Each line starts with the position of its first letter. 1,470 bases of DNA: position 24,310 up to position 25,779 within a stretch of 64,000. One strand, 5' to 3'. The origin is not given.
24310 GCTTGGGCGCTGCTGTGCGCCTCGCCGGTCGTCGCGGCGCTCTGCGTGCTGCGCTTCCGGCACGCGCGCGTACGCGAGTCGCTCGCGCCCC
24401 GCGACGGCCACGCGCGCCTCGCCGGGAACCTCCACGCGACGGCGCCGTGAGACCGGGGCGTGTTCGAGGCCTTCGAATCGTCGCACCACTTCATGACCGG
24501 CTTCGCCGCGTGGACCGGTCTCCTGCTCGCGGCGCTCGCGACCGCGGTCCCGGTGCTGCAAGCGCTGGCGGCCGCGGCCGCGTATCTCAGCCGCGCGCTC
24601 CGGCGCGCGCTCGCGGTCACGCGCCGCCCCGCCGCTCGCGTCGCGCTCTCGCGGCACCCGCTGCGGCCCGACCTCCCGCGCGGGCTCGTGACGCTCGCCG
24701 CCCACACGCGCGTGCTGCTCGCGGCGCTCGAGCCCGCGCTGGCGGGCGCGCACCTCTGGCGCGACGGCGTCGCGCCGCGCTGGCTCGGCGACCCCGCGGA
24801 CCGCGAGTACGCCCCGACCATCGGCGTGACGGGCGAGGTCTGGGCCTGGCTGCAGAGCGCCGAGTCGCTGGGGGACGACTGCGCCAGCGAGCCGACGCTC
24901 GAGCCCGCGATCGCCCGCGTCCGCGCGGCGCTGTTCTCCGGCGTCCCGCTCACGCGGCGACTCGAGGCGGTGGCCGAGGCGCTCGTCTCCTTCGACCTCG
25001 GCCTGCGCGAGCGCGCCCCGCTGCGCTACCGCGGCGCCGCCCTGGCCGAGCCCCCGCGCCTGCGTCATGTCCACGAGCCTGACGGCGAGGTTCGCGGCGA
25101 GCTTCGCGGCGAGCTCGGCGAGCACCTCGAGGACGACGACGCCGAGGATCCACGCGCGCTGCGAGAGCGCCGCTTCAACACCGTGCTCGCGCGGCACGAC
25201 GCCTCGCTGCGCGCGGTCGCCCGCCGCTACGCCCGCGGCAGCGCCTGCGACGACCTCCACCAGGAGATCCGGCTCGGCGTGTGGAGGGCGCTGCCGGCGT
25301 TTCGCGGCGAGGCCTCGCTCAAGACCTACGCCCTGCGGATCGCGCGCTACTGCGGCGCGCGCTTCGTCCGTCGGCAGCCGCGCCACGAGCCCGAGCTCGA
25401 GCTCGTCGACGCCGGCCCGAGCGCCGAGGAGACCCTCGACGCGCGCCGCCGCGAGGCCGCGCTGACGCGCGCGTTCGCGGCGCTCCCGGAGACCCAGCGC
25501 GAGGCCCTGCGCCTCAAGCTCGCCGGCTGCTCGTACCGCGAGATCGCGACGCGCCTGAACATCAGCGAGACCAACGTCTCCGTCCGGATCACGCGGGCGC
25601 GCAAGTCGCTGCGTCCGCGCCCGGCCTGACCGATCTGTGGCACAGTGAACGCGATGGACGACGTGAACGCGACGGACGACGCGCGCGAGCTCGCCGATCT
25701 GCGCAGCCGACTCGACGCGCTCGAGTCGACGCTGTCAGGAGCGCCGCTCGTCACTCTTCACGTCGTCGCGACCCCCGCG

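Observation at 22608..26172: Co-directional signalling cluster: PAS-PAS-STAS protein, minimal ExbB-like channel, membrane-anchored ECF sigma, unknown ORF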

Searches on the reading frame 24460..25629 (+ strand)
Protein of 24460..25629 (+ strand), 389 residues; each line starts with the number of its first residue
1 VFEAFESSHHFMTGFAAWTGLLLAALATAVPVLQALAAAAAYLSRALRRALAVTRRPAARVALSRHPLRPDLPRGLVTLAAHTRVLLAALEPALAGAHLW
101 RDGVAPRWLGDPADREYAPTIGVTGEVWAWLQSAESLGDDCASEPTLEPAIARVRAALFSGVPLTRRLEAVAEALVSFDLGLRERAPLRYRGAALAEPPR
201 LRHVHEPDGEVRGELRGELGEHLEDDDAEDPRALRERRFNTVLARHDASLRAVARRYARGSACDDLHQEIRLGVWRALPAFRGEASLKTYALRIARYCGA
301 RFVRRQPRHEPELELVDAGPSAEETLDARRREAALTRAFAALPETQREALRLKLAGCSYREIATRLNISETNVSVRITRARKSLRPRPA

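Call 6: search_protein_families(library=pfam, proteins=[window:24460-25629:+], max_evalue=0.01)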
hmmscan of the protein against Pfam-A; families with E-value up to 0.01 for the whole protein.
window:24460-25629:+ (389 aa): 6 families
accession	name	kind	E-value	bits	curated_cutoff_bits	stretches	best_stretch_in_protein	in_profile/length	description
PF08281.18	Sigma70_r4_2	-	4e-15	55.6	25.7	1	334-384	3-54/54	Sigma-70, region 4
PF04542.20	Sigma70_r2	-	6.8e-10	39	24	1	245-306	4-68/71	Sigma-70 region 2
PF04545.22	Sigma70_r4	-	1.8e-07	31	24.1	1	338-385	1-49/50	Sigma-70, region 4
PF00196.25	GerE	-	9.2e-05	22.4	23.5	1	342-381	3-42/57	Bacterial regulatory proteins, luxR family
PF13412.12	HTH_24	-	0.00036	20.5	21.9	1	355-380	16-41/48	Winged helix-turn-helix DNA-binding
PF13936.12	HTH_38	-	0.0025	18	27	0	348-370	12-34/44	Helix-turn-helix domain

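Call 7: search_protein_families(library=ncbifam, proteins=[window:24460-25629:+], max_evalue=0.01)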
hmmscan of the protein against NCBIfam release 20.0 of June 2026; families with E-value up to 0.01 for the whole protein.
window:24460-25629:+ (389 aa): 66 families (the best 25 are shown)
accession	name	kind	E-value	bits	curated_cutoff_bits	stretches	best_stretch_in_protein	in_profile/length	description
TIGR02937.1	sigma70-ECF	superfamily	1.6e-26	92.9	42.9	1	239-385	3-162/165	sigma-70 family RNA polymerase sigma factor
NF058625.1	sigma_PG0214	equivalog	8.4e-16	58.1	130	1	238-385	5-158/170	GFO_1088 family ECF-type sigma factor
TIGR02989.1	Sig-70_gvs1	subfamily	4.1e-15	56.1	124.55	1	238-385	2-155/158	RNA polymerase sigma-70 factor, Rhodopirellula/Verrucomicrobium family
TIGR02985.1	Sig70_bacteroi1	subfamily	4.5e-15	56.2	126.4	1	238-385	2-159/162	RNA polymerase sigma-70 factor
NF004113.0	PRK05602.1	equivalog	1.1e-14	54.6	208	1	235-385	43-198/211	RNA polymerase sigma factor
NF009166.1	PRK12513.1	equivalog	2.3e-12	47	206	1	237-386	22-184/193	RNA polymerase sigma factor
NF009188.0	PRK12536.1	subfamily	3.1e-12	46.8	250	1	239-384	32-182/190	RNA polymerase sigma factor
NF009168.0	PRK12515.1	subfamily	4e-12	46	236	1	240-384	25-175/189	RNA polymerase sigma factor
TIGR02939.1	RpoE_Sigma70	equivalog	6.6e-12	45.8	236.15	1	239-384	22-182/190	RNA polymerase sigma factor RpoE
TIGR02959.1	SigZ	equivalog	9.9e-12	45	168.65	1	247-385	5-145/170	RNA polymerase sigma factor SigZ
NF007215.0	PRK09637.1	equivalog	1.1e-11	45.1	212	1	241-385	5-151/181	RNA polymerase sigma factor SigZ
NF009176.0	PRK12524.1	equivalog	1.3e-11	44.6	264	1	249-384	39-180/196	RNA polymerase sigma factor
NF009171.0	PRK12518.1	equivalog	1.5e-11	44.5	208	1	237-385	27-181/191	RNA polymerase sigma factor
NF007225.0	PRK09643.1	equivalog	2.7e-11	43.5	190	1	237-385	27-179/204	RNA polymerase sigma factor SigM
TIGR02950.1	SigM_subfam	subfamily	8.8e-11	41.9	147.95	1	262-385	26-155/159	RNA polymerase sigma factor, SigM family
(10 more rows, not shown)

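Call 8: find_homologous_proteins(query=window:24460-25629:+, max_evalue=0.00001)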
Query window:24460-25629:+ (389 aa): 4 proteins with E <= 0.00001 among 8000 candidates.
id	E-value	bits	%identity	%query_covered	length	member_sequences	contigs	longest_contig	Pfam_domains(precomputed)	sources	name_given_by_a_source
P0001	4.8e-245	831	100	100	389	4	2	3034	PF04545.23,PF04542.21,PF08281.19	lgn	-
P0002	2.1e-137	476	67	99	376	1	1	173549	PF04545.23,PF04542.21,PF08281.19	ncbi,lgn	-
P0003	6.3e-54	202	40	99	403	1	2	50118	PF04545.23,PF04542.21,PF08281.19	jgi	jgi:RNA polymerase sigma-70 factor (ECF subfamily)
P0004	1.8e-42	164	40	94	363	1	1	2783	PF04545.23,PF04542.21,PF08281.19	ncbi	-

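Call 9: find_encoding_contigs(protein=P0002, flank=10000, max_places=3)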
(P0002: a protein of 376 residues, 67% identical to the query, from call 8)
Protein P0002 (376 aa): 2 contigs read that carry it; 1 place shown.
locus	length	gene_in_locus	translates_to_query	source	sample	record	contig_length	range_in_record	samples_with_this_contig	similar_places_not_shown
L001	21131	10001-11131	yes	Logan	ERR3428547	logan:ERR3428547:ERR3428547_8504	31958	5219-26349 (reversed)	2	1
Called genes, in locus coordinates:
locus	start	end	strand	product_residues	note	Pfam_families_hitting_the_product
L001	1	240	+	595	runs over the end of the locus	PF03193:RsgA_GTPase (faint), PF00009:GTP_EFTU (weak), PF00350:Dynamin_N, PF01926:MMR_HSR1, PF00350:Dynamin_N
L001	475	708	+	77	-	-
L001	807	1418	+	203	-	-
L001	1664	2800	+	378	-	PF13188:PAS_8 (faint), PF01740:STAS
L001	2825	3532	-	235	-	PF13367:PrsW-protease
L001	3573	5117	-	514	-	PF03747:ADP_ribosyl_GH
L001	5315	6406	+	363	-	PF00989:PAS (weak), PF08448:PAS_4, PF13426:PAS_9, PF08447:PAS_3 (weak), PF08448:PAS_4 (weak), PF01740:STAS, PF13466:STAS_2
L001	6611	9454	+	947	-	PF00069:Pkinase, PF07714:PK_Tyr_Ser-Thr, PF13424:TPR_12, PF17874:TPR_MalT, PF24885:TPR_NPHP3, PF13424:TPR_12, PF13424:TPR_12, PF24885:TPR_NPHP3, +6 more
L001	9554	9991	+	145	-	-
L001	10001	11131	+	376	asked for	PF04542:Sigma70_r2, PF04545:Sigma70_r4 (weak), PF08281:Sigma70_r4_2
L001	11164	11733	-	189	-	PF00702:Hydrolase (weak)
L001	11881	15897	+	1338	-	PF00069:Pkinase, PF07714:PK_Tyr_Ser-Thr, PF17667:Pkinase_fungal (weak), PF13191:AAA_16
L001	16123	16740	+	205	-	-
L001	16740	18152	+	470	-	PF02384:N6_Mtase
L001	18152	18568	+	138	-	-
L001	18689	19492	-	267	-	-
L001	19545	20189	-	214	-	PF00440:TetR_N, PF16859:TetR_C_11 (weak)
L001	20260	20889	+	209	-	PF05019:Coq4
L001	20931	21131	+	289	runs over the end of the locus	-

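Call 10: find_encoding_contigs(protein=P0003, flank=10000, max_places=3)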
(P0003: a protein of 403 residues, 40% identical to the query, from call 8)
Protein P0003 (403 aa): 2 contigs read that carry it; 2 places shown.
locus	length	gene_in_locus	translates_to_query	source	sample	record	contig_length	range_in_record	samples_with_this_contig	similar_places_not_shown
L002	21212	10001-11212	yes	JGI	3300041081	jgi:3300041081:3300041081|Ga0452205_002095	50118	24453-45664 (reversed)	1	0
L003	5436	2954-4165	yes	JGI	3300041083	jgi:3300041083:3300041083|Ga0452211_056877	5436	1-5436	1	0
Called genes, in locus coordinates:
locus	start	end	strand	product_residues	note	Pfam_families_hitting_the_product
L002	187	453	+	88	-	-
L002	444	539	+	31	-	-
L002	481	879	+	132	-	PF00903:Glyoxalase, PF13669:Glyoxalase_4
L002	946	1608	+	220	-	PF01965:DJ-1_PfpI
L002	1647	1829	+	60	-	PF00301:Rubredoxin, PF21349:RUBY_RBDX (faint)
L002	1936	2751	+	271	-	PF13230:GATase_4, PF13522:GATase_6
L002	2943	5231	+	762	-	-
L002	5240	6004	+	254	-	PF03588:Leu_Phe_trans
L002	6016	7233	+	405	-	PF03435:Sacchrp_dh_NADP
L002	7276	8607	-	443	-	PF04116:FA_hydroxylase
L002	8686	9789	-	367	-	PF00355:Rieske, PF19112:VanA_C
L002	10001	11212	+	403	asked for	PF04545:Sigma70_r4 (faint), PF04542:Sigma70_r2, PF08281:Sigma70_r4_2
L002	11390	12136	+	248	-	-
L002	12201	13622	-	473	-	PF07992:Pyr_redox_2, PF13450:NAD_binding_8 (faint), PF13738:Pyr_redox_3 (faint), PF00070:Pyr_redox, PF02852:Pyr_redox_dim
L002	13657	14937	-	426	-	PF00364:Biotin_lipoyl, PF02817:E3_binding, PF00198:2-oxoacid_dh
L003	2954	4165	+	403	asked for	PF04545:Sigma70_r4 (faint), PF04542:Sigma70_r2, PF08281:Sigma70_r4_2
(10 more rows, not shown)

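Call 11: find_encoding_contigs(protein=P0004, flank=10000, max_places=3)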
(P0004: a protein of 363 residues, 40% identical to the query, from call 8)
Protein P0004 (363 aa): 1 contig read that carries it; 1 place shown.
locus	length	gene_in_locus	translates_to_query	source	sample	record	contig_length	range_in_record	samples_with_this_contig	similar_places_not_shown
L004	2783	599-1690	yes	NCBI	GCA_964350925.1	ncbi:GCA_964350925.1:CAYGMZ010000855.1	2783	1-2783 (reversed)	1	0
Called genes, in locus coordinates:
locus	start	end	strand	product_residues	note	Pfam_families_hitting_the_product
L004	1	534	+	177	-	?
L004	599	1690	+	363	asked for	PF04542:Sigma70_r2, PF08281:Sigma70_r4_2, PF04545:Sigma70_r4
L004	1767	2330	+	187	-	-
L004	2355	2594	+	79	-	-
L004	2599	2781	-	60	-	?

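Call 47: predict_structure(alignment_id=A7)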
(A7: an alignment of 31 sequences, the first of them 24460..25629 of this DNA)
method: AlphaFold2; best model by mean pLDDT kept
length: 389 residues; sequences in the alignment: 31
mean_pLDDT: 84.8   pTM: 0.44
mean pLDDT of the five models: 84.8, 84.1, 83.6, 82.4, 81.4
residues with pLDDT >= 90: 234; 70-90: 79; 50-70: 39; < 50: 37
segments of 3 or more residues with pLDDT < 50: 189-196, 198-226
pLDDT, mean of each block of 10 residues (from residue 1): 84 92 91 88 83 71 90 96 96 87 65 68 94 95 94 97 92 96 69 47 42 42 53 89 97 97 97 96 95 97 81 66 92 94 98 98 98 98 84
secondary structure, 60 per line:
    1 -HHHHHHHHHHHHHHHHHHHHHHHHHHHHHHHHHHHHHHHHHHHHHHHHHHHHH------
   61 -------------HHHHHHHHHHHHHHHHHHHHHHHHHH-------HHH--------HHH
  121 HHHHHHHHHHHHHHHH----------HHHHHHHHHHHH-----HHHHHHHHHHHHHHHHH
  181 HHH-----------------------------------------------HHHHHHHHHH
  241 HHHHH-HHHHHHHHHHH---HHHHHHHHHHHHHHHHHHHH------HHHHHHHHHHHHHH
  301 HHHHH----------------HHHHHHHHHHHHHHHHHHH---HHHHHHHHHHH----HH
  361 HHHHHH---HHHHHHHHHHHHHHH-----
elements in order: H2-54 H74-99 H118-136 H147-158 H164-183 H231-245 H247-257 H261-280 H287-305 H322-340 H344-354 H359-366 H370-384

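Call 55: fold_search(model_id=the predicted structure, library=pdb)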
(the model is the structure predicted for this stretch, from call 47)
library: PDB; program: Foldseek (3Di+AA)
matches with E <= 10: 359; with E <= 0.001: 20
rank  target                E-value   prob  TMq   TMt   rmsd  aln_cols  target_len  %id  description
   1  1or7_A                2.4e-05  1.00  0.19  0.39  29.8       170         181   26  Crystal Structure of Escherichia coli sigmaE with the Cytoplasmic Domain of its Anti-sigma RseA (released 2003-04-15)
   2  6jbq_F                3.6e-05  1.00  0.19  0.35  10.4       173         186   26  CryoEM structure of Escherichia coli sigmaE transcription initiation complex containing 5nt of RNA (released 2019-05-29)
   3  6in7_B                3.8e-05  1.00  0.19  0.40  27.8       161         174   27  Crystal structure of AlgU in complex with MucA(cyto) (released 2019-07-24)
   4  1or7_B                4.4e-05  1.00  0.18  0.41  28.6       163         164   28  Crystal Structure of Escherichia coli sigmaE with the Cytoplasmic Domain of its Anti-sigma RseA (released 2003-04-15)
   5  9m9e_F                5.9e-05  1.00  0.17  0.37  16.0       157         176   27  Structural Basis of Pausing During Transcription Initiation in Mycobacterium tuberculosis (released 2026-01-14)
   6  9a4r_A                7.5e-05  1.00  0.18  0.30  20.4       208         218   18  Integrative model of RPSH-RPOB by crosslinking MS and deep learning (released 2024-09-18)
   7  8z6g_D                9.1e-05  1.00  0.18  0.39  27.1       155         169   27  the AlgU-MucAcyto complex structure in Pseudomonas aeruginosa (released 2024-05-08)
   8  8z6g_B                1.5e-04  1.00  0.19  0.41  28.1       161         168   25  the AlgU-MucAcyto complex structure in Pseudomonas aeruginosa (released 2024-05-08)
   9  6koo_F                2.0e-04  1.00  0.19  0.37  11.1       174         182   25  Mycobacterium tuberculosis initial transcription complex comprising sigma H and 5'-OH RNA of 7 nt (released 2020-03-11)
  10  6kop_F                2.1e-04  1.00  0.17  0.39  12.0       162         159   26  Mycobacterium tuberculosis initial transcription complex comprising sigma H and 5'-OH RNA of 9 nt (released 2020-03-11)
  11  5zx2_F                3.0e-04  1.00  0.17  0.33  11.7       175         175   24  Mycobacterium tuberculosis RNA polymerase transcription initiation complex with ECF sigma factor sigma H and 7nt RNA (released 2019-03-20)
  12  6kon_F                3.5e-04  1.00  0.19  0.38  11.3       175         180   26  Mycobacterium tuberculosis initial transcription complex comprising sigma H and 5'-OH RNA of 5 nt (released 2020-03-11)
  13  4cxf_A                3.7e-04  1.00  0.17  0.40  32.2       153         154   25  Structure of CnrH in complex with the cytosolic domain of CnrY (released 2014-04-30)
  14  6jcx_F                4.1e-04  1.00  0.20  0.37  11.5       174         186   25  Mycobacterium tuberculosis transcription initiation complex with ECF sigma factor sigma H and 6nt RNA (released 2019-05-29)
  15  4nqw_A                7.2e-04  1.00  0.16  0.41  30.9       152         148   25  Structure of Mycobacterium tuberculosis extracytoplasmic function sigma factor SigK in complex with the cytosolic doma (released 2014-01-22)
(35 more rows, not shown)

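Call 90: search_protein_families(library=padloc, proteins=[window:24460-25629:+], max_evalue=0.01)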
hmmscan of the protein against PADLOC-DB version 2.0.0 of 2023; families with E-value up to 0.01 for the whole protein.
window:24460-25629:+ (389 aa): 0 families

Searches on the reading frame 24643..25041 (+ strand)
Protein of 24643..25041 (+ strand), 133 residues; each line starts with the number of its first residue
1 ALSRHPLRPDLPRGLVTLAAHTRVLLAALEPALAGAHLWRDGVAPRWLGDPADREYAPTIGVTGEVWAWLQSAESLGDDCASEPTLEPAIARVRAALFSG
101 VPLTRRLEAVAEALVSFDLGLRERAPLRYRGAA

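Call 56: predict_structure(alignment_id=A8)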
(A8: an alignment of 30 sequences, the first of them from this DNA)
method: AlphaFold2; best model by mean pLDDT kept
length: 133 residues; sequences in the alignment: 30
mean_pLDDT: 87.4   pTM: 0.80
mean pLDDT of the five models: 87.4, 87.4, 87.1, 86.5, 85.1
residues with pLDDT >= 90: 86; 70-90: 23; 50-70: 24; < 50: 0
segments of 3 or more residues with pLDDT < 50: none
pLDDT, mean of each block of 10 residues (from residue 1): 92 97 96 84 64 70 95 93 94 97 94 97 73 54
secondary structure, 60 per line:
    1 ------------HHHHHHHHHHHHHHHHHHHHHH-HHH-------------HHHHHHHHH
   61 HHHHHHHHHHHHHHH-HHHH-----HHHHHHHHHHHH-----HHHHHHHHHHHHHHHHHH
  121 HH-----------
elements in order: H13-34 H52-75 H77-80 H86-97 H103-122

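Call 59: search_solved_structures(query=A8, max_evalue=10)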
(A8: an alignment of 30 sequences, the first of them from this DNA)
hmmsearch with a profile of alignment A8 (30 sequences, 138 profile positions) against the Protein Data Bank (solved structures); distinct sequences matched with E-value up to 10: 2.
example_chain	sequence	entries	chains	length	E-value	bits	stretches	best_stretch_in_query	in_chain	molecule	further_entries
6dm9_B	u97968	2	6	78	0.26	14.5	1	83-116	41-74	DHD15_extended_B | DHD15_closed_B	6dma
4i1u_A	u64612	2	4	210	0.62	13.3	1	94-134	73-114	Dephospho-CoA kinase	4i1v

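Call 94: fold_search(model_id=the predicted structure, library=pdb)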
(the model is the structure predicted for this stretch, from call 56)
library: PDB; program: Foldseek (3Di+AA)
matches with E <= 10: 234; with E <= 0.001: 0
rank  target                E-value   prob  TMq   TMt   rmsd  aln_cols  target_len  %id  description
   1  8b6g_CH               6.0e-01  0.15  0.24  0.27  14.6       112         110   11  Cryo-EM structure of succinate dehydrogenase complex (complex-II) in respiratory supercomplex of Tetrahymena thermoph (released 2023-03-29)
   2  7xge_C                9.9e-01  0.16  0.29  0.25  10.3       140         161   14  Crystal structure of MCL-1 in complex with computationally designed inhibitor protein (released 2022-07-20)
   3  3c18_A                1.1e+00  0.35  0.38  0.21   5.7       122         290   11  Crystal structure of nucleotidyltransferase-like protein (ZP_00538802.1) from Exiguobacterium sibiricum 255-15 at 1.90 (released 2008-02-12)
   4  9min_I                1.1e+00  0.18  0.31  0.32   8.7       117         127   14  Structure of a designed minibinder to NYESO1-A*02:01 (released 2025-08-06)
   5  2hfi_MODEL_1_A        1.2e+00  0.18  0.34  0.36   7.5       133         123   11  Solution NMR Structure of Protein yppE from Bacillus subtilis. Northeast Structural Genomics Consortium Target (released 2006-07-25)
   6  9rgx_A                1.2e+00  0.35  0.38  0.49   9.1       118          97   17  X-ray crystal structure of a de novo designed single-chain antiparallel 3-helix coiled-coil bundle, sc-apCC3-ACW (released 2025-09-03)
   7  8bd3_U                1.5e+00  0.12  0.31  0.30  10.5       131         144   16  Cryo-EM structure of the Photosystem II - LHCII supercomplex from Chlorella ohadi (released 2023-08-09)
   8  9soh_A                1.6e+00  0.11  0.28  0.26  12.5       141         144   13  CTLH-CRA domains of the Maea-RanBP10 mutant (Q519G, F543L, Y548F and V556F) complex (released 2026-02-18)
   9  8jwd                  1.9e+00  0.41  0.48  0.51   4.2       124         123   14  Histidine kinase QseE sensor domain of Escherichia coli O157:H7 (released 2023-11-15)
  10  2lig_A                2.0e+00  0.10  0.26  0.23  10.6       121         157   10  THREE-DIMENSIONAL STRUCTURES OF THE LIGAND-BINDING DOMAIN OF THE BACTERIAL ASPARTATE RECEPTOR WITH AND WITHOUT A LIGAN (released 1995-09-15)
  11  8bw8_F                2.3e+00  0.21  0.42  0.25   6.4       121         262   12  Crystal structure of the dCNK-SAM-CRIC-PDZ/dHYP-SAM complex (released 2024-02-21)
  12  3zsu                  2.6e+00  0.30  0.47  0.51   5.7       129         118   10  Structure of the CyanoQ protein from Thermosynechococcus elongatus (released 2012-06-13)
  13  9gbp_B                2.6e+00  0.15  0.33  0.10   6.9        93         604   22  Human Angiotensin-1 converting enzyme N-domain in complex with a diprolyl inhibitor- SG3 (released 2025-01-22)
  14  5aqf_D                2.6e+00  0.08  0.28  0.31  12.5       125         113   13  Fragment-based screening of HSP70 sheds light on the functional role of ATP-binding site residues (released 2016-10-05)
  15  8soi_C                2.6e+00  0.05  0.18  0.14  15.3       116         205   16  Structure of human ULK1 complex core (2:1:1 stoichiometry) (released 2023-06-21)
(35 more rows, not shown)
